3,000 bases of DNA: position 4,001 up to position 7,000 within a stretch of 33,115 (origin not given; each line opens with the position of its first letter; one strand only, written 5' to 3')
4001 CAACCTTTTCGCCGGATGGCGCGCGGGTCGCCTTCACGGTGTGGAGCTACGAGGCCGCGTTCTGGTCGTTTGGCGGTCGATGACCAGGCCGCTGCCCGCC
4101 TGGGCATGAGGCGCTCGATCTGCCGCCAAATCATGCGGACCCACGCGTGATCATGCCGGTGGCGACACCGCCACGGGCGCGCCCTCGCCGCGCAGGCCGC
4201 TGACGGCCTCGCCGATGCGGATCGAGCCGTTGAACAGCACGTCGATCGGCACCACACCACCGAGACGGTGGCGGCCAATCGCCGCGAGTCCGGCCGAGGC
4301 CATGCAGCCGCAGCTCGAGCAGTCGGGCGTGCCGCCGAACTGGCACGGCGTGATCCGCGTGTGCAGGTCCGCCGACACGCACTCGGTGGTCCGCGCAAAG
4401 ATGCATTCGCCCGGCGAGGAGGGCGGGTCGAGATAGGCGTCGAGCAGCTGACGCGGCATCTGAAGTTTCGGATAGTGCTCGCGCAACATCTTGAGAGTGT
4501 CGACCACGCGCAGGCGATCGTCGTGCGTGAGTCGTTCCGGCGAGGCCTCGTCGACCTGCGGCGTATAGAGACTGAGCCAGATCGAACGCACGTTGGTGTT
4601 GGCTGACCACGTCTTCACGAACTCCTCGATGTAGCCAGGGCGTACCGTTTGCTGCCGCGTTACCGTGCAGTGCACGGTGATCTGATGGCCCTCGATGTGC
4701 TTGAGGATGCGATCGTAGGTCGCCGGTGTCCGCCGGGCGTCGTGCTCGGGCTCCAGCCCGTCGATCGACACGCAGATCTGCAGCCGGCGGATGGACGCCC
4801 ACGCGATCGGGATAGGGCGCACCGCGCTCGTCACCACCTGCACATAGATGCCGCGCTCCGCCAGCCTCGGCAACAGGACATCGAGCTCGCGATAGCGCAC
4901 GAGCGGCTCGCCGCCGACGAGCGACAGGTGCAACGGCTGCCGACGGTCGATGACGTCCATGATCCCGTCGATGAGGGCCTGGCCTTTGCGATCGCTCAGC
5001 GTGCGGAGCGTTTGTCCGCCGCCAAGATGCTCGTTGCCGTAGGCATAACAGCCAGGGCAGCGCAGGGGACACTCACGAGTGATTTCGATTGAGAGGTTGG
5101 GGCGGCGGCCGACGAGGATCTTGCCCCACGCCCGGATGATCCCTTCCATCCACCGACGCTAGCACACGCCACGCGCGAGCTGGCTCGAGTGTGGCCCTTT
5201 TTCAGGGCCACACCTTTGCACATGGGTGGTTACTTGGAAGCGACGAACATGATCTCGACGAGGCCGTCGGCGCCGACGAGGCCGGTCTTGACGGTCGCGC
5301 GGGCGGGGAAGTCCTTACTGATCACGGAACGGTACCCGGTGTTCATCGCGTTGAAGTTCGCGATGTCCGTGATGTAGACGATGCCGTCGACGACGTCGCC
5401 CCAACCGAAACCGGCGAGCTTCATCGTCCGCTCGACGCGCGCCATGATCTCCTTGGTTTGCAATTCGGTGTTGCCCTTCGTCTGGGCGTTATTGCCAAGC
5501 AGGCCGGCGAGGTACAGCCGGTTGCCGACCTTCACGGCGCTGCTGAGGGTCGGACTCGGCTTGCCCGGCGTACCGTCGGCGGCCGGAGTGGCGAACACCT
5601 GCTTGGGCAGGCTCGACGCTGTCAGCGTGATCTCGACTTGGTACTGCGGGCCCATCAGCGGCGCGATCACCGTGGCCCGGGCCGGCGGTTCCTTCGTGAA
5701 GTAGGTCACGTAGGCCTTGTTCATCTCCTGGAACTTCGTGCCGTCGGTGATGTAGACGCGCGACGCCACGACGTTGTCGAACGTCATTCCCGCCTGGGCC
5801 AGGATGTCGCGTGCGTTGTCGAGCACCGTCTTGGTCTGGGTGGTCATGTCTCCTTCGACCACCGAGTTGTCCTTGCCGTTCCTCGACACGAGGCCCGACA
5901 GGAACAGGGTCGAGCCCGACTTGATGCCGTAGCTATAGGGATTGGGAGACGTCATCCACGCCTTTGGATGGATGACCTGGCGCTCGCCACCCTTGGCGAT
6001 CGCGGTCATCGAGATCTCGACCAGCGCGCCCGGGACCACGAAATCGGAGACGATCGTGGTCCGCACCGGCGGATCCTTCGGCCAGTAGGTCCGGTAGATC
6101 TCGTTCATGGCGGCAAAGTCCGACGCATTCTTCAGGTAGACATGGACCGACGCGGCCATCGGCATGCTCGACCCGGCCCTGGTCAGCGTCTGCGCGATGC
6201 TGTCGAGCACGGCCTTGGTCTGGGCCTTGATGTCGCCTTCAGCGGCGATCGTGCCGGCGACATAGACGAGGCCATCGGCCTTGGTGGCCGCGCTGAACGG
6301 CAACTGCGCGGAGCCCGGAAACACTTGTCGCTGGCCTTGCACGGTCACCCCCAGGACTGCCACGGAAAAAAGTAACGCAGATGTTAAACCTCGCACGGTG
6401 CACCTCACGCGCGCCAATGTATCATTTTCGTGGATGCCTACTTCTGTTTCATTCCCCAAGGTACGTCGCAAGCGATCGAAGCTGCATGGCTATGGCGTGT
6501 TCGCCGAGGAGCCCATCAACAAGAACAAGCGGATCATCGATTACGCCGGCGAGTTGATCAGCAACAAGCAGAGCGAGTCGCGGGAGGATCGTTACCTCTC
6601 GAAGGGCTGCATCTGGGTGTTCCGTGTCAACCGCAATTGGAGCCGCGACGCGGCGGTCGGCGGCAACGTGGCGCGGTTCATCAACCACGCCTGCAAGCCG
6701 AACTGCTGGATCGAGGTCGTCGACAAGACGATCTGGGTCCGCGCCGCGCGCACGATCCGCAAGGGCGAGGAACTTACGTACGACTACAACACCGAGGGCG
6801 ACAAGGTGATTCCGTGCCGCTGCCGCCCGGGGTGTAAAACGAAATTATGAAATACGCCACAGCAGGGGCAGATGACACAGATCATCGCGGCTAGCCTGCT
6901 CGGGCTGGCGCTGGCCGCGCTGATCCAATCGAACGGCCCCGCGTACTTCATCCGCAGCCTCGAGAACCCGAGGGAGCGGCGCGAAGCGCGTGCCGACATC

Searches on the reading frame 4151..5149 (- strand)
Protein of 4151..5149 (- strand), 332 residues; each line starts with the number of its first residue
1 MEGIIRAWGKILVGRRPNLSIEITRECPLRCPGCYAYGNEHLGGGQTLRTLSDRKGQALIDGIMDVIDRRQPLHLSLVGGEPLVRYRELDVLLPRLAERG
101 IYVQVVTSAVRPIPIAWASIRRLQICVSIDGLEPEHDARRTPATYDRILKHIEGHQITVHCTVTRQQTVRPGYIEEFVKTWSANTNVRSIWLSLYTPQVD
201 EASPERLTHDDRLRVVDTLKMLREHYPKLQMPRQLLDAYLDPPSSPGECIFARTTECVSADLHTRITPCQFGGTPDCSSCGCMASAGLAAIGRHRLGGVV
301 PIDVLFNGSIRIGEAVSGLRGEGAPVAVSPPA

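Call 9: search_protein_families(library=pfam, proteins=[window:4151-5149:-], max_evalue=0.01)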
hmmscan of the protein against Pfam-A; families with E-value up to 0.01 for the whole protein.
window:4151-5149:- (332 aa): 2 families
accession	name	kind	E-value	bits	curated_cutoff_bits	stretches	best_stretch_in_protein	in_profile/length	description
PF04055.27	Radical_SAM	-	4.5e-09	37.1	29.5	1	21-153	1-134/166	Radical SAM superfamily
PF13353.11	Fer4_12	-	1e-05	26.3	22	1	25-101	13-82/137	4Fe-4S single cluster domain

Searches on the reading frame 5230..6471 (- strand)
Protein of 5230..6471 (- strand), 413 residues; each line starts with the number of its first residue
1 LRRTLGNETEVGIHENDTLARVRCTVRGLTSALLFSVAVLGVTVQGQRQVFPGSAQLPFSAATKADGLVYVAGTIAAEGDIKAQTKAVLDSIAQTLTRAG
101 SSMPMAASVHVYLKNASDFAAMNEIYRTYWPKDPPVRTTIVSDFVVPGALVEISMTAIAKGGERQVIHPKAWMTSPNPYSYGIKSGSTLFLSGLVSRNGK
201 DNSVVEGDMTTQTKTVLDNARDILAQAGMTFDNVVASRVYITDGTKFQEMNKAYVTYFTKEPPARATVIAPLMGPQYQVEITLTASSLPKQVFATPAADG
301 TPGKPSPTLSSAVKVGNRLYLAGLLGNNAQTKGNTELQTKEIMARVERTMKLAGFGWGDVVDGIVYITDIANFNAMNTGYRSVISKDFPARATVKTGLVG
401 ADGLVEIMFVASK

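Call 9: search_protein_families(library=pfam, proteins=[window:5230-6471:-], max_evalue=0.01)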
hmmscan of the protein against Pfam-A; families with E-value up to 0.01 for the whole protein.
window:5230-6471:- (413 aa): 1 family
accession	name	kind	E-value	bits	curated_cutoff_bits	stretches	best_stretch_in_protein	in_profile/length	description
PF01042.26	Ribonuc_L-PSP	-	2e-69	231.6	27.3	3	176-285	8-119/121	Endoribonuclease L-PSP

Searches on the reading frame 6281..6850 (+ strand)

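Call 9: search_protein_families(library=pfam, proteins=[window:6281-6850:+], max_evalue=0.01)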
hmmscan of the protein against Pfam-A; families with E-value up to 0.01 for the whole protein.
window:6281-6850:+ (189 aa): 1 family
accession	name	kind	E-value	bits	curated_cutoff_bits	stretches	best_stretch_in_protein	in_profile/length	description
PF00856.33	SET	-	2e-23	83.2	22.4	1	70-170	1-105/105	SET domain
